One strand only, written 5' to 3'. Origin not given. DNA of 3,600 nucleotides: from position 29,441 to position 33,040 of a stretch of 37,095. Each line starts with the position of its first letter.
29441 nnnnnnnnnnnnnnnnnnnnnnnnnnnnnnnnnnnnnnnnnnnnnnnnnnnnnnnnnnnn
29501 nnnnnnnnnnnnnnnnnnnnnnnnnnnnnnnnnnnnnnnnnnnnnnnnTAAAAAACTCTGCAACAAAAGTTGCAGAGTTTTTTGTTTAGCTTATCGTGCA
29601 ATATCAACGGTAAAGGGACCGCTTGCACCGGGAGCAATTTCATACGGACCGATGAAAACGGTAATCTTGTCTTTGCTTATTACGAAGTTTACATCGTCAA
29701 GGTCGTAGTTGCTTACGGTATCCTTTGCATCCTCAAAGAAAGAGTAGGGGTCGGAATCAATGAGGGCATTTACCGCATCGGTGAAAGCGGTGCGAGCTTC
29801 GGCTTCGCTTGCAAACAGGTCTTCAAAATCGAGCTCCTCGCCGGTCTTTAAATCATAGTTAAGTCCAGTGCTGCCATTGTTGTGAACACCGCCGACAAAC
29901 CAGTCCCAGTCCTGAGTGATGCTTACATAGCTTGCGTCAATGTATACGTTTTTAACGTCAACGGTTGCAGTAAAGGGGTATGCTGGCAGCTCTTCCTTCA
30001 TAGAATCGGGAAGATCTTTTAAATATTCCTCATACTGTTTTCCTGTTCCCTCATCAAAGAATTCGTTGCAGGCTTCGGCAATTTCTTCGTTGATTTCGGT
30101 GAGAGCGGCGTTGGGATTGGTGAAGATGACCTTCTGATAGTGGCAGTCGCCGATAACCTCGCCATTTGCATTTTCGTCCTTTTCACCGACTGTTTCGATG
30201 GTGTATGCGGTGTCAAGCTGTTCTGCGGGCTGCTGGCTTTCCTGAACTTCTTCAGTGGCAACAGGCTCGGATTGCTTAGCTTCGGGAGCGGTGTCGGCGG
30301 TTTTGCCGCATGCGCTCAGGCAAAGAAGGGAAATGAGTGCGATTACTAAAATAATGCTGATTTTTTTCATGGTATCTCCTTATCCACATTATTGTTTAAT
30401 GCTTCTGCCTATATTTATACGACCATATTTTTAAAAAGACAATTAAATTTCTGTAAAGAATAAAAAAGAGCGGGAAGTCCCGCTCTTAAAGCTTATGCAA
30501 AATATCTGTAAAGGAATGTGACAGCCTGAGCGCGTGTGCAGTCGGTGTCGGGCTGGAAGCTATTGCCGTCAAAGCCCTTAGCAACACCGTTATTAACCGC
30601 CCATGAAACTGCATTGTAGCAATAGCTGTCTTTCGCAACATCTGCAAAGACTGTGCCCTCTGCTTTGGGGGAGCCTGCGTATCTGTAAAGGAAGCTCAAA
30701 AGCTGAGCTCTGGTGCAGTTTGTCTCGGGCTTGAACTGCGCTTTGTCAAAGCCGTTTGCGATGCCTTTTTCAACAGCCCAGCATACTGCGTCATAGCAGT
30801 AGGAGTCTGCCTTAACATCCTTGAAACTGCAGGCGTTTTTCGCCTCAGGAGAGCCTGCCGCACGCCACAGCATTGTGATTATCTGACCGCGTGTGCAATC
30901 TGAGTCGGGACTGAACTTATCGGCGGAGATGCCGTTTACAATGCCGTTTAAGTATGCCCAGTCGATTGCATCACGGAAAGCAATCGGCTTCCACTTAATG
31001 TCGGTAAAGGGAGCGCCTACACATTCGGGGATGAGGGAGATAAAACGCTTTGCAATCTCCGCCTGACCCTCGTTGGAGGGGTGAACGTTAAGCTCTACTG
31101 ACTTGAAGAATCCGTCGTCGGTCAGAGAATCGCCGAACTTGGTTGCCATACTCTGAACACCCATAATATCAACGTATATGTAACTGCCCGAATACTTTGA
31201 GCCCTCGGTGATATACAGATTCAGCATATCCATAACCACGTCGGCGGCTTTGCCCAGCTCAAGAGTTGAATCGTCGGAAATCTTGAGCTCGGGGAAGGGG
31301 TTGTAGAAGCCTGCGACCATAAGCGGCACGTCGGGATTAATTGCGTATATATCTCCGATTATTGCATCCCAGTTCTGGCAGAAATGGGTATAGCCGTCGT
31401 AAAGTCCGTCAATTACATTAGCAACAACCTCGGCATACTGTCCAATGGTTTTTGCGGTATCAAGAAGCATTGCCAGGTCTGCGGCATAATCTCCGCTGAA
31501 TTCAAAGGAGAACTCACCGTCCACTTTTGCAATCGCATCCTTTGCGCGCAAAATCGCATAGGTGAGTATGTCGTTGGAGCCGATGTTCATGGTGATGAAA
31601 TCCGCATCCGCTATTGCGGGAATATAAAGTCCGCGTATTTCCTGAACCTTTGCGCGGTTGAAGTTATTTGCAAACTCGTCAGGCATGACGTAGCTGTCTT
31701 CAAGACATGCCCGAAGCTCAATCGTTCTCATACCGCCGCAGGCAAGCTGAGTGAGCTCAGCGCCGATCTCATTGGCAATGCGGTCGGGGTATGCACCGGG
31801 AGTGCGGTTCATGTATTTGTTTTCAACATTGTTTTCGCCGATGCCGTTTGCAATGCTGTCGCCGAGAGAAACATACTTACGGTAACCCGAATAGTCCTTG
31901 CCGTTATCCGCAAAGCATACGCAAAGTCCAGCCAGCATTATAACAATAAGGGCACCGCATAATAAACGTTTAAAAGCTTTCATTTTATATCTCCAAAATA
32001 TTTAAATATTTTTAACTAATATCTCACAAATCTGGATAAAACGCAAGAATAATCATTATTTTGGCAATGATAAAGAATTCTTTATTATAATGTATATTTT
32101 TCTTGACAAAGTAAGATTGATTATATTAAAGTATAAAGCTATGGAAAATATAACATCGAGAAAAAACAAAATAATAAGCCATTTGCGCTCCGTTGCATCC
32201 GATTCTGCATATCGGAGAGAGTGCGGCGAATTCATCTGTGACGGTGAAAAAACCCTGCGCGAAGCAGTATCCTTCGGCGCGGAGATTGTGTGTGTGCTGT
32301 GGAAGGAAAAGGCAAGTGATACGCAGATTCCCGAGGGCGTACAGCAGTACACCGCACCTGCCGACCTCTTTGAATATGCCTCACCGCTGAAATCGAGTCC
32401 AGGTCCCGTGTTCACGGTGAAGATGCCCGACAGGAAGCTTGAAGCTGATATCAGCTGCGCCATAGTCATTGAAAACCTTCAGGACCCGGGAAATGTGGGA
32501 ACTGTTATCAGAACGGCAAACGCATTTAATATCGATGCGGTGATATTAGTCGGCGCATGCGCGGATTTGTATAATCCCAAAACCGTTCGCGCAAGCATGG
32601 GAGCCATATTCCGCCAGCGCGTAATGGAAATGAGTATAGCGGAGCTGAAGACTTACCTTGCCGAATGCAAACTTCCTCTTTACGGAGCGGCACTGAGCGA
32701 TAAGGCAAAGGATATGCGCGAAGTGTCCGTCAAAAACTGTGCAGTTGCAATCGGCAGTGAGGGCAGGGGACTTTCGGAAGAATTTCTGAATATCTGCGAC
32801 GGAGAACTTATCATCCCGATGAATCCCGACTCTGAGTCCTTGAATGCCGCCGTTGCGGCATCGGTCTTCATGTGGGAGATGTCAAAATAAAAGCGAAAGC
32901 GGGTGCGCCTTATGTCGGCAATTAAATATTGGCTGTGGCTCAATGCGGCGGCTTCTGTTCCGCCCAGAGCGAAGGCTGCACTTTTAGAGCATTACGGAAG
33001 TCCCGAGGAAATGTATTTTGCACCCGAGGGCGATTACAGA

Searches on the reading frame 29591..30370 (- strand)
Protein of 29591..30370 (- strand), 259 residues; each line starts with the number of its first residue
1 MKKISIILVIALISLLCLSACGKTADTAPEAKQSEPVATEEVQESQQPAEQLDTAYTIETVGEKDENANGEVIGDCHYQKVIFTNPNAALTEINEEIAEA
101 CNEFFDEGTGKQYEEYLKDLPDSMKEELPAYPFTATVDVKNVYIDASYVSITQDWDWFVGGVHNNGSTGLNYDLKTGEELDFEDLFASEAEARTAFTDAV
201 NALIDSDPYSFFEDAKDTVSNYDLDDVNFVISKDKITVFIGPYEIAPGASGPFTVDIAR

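Call 17: search_protein_families(library=pfam, proteins=[window:29591-30370:-], max_evalue=0.001)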
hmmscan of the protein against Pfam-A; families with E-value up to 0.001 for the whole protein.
window:29591-30370:- (259 aa): 2 families
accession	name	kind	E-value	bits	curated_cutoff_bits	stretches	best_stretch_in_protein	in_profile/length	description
PF11738.13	DUF3298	-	3.3e-11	44.4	24.1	1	183-257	1-81/84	Protein of unknown function (DUF3298)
PF13739.11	PdaC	-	6.4e-07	30.8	29.1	1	76-164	10-93/95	Deacetylase PdaC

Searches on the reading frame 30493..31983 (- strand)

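Call 17: search_protein_families(library=pfam, proteins=[window:30493-31983:-], max_evalue=0.001)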
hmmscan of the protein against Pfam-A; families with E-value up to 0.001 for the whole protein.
window:30493-31983:- (496 aa): 3 families
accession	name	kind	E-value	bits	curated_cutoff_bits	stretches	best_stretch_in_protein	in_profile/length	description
PF00395.25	SLH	-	3.1e-30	104.3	20.8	3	386-428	1-43/44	S-layer homology domain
PF13472.12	Lipase_GDSL_2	-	2.7e-10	41.5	32.9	1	40-308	2-177/178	GDSL-like Lipase/Acylhydrolase family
PF00657.28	Lipase_GDSL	-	3.9e-07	30.9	23.6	1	37-314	1-208/208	GDSL-like Lipase/Acylhydrolase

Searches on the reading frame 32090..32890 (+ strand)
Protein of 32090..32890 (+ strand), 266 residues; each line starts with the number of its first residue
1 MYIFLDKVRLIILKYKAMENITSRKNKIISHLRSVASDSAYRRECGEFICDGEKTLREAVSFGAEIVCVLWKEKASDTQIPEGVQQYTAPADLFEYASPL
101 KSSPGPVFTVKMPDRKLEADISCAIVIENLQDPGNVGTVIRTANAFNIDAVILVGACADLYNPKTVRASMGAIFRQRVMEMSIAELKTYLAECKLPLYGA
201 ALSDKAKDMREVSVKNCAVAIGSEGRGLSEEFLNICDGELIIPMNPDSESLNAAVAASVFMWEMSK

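Call 17: search_protein_families(library=pfam, proteins=[window:32090-32890:+], max_evalue=0.001)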
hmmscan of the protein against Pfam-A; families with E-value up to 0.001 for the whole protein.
window:32090-32890:+ (266 aa): 1 family
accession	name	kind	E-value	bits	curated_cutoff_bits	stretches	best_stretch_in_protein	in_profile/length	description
PF00588.24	SpoU_methylase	-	3e-35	121.8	29.7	1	124-262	3-142/142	SpoU rRNA Methylase family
